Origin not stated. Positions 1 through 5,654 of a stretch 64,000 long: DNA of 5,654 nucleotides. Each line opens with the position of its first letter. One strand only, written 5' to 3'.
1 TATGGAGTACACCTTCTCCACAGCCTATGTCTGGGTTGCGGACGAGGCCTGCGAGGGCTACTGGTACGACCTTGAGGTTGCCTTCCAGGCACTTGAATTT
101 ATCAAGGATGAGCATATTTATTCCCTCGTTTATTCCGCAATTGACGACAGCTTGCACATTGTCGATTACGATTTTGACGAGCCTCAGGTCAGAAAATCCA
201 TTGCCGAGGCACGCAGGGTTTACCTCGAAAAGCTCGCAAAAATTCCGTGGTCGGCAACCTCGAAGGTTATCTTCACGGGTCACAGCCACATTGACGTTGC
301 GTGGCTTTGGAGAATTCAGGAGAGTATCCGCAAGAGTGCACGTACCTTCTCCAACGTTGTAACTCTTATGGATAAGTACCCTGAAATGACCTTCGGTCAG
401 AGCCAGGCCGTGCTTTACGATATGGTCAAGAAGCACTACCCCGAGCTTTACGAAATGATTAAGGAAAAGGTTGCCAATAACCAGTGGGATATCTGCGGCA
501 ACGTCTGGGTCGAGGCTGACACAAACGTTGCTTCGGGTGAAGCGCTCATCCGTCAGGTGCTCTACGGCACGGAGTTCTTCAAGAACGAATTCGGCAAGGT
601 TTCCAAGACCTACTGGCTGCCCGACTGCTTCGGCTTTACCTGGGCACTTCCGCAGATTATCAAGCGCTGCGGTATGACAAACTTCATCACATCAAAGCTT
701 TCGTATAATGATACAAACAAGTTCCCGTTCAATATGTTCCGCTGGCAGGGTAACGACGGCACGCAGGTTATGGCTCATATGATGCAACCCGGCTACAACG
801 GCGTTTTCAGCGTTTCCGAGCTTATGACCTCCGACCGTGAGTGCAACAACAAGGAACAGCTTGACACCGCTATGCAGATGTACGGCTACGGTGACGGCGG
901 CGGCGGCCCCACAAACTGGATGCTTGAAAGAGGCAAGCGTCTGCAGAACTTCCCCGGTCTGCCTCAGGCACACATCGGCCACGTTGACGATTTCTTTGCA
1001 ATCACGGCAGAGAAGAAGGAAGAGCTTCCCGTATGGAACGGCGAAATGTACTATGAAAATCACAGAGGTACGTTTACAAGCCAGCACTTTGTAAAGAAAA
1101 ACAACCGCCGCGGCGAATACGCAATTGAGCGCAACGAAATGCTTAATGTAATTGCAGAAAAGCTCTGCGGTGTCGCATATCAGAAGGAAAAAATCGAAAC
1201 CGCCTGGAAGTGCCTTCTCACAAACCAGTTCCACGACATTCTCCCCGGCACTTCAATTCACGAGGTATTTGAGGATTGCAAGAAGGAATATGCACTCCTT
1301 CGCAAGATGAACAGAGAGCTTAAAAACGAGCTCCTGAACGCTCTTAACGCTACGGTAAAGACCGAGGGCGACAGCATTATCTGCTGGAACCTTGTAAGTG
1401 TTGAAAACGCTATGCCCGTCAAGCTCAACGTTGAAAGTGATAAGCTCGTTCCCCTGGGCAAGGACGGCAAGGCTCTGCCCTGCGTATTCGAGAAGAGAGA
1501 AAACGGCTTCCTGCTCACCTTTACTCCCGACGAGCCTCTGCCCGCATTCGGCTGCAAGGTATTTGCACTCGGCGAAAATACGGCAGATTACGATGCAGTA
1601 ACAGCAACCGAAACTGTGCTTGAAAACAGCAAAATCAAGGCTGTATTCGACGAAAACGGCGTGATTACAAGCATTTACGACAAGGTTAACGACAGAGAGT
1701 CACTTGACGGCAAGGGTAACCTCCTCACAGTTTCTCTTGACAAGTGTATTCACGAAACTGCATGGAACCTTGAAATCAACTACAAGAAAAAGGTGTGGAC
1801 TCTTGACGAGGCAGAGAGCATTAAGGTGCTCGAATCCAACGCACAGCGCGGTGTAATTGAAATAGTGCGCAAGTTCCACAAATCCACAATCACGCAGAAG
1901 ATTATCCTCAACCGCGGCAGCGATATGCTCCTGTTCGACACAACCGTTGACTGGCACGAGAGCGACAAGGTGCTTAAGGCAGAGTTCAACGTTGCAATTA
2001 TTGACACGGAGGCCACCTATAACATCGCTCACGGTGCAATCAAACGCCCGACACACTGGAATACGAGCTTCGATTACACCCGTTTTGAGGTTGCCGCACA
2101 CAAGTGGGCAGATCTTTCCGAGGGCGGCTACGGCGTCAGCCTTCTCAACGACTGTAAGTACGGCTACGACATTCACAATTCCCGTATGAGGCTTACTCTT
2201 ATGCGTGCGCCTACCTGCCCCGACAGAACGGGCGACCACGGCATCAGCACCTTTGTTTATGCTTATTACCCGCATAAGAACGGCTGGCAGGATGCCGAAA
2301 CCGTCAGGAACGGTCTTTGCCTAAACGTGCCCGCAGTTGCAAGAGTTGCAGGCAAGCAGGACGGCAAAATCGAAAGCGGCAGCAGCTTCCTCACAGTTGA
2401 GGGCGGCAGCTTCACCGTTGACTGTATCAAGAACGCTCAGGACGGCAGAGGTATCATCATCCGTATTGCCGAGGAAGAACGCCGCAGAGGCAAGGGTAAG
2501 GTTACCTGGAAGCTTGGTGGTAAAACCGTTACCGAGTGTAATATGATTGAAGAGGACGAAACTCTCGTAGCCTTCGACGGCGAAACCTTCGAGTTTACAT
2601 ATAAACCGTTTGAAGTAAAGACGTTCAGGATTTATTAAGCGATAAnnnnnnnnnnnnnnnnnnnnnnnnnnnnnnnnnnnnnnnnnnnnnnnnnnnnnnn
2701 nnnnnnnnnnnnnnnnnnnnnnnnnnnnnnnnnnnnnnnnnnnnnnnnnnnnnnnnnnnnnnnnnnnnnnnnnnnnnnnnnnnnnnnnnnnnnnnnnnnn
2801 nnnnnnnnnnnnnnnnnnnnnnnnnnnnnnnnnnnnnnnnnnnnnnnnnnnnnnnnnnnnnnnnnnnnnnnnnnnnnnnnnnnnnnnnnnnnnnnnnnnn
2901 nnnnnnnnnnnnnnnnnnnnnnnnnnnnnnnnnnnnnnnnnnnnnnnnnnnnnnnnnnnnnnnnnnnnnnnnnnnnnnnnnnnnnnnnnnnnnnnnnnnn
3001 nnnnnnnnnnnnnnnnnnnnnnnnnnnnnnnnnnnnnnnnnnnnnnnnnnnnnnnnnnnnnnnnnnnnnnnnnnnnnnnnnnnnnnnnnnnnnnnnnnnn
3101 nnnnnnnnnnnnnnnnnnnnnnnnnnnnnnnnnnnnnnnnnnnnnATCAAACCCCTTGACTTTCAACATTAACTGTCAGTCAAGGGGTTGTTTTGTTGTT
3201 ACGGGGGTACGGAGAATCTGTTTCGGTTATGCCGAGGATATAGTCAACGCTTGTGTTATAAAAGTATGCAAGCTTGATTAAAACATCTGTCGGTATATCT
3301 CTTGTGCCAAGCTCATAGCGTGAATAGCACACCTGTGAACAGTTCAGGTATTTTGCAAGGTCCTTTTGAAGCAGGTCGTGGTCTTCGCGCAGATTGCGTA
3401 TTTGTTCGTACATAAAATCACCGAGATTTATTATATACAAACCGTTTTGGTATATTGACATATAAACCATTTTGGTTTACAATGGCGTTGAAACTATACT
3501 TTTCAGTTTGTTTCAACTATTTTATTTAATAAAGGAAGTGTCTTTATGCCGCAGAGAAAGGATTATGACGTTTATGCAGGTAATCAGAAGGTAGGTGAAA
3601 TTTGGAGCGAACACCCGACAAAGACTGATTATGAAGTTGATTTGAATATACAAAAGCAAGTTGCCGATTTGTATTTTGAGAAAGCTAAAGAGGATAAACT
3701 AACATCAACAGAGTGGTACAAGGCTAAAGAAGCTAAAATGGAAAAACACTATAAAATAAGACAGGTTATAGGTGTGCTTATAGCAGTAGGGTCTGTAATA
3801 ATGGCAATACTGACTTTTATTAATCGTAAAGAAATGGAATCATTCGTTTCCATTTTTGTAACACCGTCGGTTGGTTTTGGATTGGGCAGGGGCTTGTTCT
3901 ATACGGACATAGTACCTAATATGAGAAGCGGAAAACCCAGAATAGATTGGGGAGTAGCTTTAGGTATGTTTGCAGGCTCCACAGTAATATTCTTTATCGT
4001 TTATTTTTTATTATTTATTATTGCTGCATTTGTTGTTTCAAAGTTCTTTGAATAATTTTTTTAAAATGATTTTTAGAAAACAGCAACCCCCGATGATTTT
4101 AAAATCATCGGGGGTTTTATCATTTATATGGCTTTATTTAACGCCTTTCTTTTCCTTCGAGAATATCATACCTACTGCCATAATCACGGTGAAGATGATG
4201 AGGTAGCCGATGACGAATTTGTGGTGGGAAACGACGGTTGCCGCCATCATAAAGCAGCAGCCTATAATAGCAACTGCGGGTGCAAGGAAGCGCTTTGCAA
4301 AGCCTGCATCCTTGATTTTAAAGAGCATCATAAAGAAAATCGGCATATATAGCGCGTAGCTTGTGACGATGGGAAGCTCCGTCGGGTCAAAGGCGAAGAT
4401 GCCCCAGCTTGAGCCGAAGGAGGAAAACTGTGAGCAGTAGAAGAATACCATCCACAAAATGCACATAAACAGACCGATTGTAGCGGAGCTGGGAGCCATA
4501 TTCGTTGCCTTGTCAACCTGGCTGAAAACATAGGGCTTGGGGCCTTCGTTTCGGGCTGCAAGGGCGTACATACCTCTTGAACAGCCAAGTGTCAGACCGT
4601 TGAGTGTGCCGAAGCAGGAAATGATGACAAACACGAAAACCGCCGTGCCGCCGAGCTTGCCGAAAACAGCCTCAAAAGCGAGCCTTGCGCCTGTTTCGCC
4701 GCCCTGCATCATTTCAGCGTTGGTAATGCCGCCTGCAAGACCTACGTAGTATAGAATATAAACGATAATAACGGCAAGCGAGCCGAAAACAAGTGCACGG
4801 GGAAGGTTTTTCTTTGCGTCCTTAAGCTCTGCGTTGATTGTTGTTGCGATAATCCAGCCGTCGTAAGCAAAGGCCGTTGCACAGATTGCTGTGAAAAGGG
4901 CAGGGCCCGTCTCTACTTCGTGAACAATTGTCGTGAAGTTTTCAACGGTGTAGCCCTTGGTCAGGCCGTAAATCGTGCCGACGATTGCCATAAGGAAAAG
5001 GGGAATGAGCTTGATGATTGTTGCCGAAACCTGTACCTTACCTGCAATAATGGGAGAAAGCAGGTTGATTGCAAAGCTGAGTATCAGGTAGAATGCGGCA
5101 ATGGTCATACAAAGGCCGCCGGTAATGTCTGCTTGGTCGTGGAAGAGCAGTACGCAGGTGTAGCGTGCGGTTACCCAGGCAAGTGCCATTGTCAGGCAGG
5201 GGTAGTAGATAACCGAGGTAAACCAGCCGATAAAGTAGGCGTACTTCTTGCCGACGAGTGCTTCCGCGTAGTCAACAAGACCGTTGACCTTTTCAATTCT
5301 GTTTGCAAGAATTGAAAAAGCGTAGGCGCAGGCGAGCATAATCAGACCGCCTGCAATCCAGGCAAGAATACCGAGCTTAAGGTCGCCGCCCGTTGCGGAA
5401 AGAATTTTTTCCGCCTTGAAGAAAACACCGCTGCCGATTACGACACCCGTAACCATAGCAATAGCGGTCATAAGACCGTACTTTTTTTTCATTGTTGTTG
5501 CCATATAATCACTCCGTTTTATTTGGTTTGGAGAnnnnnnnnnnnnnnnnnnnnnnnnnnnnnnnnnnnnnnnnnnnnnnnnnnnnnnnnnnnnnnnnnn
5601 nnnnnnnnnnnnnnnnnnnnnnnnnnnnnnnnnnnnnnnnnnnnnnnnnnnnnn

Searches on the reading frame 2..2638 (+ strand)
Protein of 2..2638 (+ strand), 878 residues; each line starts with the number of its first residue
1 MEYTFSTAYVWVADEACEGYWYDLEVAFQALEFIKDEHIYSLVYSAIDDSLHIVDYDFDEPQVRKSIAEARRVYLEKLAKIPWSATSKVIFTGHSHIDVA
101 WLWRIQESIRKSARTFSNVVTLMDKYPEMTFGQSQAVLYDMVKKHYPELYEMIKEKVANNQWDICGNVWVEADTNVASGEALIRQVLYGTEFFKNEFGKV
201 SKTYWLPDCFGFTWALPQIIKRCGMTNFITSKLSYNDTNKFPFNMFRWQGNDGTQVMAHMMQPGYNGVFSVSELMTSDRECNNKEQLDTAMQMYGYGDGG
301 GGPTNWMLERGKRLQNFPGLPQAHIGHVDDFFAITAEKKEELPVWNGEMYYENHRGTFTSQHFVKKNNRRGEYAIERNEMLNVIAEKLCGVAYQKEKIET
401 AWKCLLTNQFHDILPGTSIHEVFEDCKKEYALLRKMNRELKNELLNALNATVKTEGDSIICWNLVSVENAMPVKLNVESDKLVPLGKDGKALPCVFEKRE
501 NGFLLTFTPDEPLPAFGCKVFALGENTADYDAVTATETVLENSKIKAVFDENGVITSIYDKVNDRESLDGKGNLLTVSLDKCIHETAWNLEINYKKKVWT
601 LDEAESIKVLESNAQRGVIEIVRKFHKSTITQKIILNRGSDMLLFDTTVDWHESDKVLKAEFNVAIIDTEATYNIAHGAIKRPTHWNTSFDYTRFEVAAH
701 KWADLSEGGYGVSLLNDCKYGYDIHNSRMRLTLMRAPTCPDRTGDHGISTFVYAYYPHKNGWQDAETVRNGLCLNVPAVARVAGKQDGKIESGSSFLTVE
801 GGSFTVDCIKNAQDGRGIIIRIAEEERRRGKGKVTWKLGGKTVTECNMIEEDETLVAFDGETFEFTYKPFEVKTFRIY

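Call 34: search_protein_families(library=pfam, proteins=[window:2-2638:+], max_evalue=0.0001)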
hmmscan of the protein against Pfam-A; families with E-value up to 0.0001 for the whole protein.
window:2-2638:+ (878 aa): 4 families
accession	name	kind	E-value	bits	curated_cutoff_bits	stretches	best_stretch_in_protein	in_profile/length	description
PF01074.27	Glyco_hydro_38N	-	2.1e-82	277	25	1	88-346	1-270/270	Glycosyl hydrolases family 38 N-terminal domain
PF07748.19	Glyco_hydro_38C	-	4.9e-56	190.7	25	1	540-742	1-205/206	Glycosyl hydrolases family 38 C-terminal domain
PF09261.16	Alpha-mann_mid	-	2.7e-23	82.3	31.1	1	352-447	1-95/96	Alpha mannosidase middle domain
PF17677.7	Glyco_hydro38C2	-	1.4e-11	44.8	22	1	804-875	2-72/72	Glycosyl hydrolases family 38 C-terminal beta sandwich domain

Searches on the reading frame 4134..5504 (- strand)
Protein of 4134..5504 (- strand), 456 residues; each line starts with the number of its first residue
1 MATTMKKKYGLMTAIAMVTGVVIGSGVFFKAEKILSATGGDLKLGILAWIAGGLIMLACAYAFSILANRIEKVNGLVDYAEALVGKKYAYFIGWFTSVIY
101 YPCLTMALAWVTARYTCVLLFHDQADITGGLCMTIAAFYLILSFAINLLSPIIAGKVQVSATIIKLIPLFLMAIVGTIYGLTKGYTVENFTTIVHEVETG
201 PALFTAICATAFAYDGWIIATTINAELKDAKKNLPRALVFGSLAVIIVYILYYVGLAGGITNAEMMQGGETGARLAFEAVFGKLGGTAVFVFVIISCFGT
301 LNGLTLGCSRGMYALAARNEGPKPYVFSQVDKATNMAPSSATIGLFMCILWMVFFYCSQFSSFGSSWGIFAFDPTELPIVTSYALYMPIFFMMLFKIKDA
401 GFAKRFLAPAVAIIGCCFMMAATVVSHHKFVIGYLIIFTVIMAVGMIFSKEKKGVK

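Call 34: search_protein_families(library=pfam, proteins=[window:4134-5504:-], max_evalue=0.0001)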
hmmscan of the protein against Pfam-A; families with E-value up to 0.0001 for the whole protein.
window:4134-5504:- (456 aa): 2 families
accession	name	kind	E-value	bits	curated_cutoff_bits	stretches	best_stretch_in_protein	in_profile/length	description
PF13520.12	AA_permease_2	-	4.1e-43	148.3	27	1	10-444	2-425/427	Amino acid permease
PF00324.27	AA_permease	-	1.5e-21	77.1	24.6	1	17-351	5-345/470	Amino acid permease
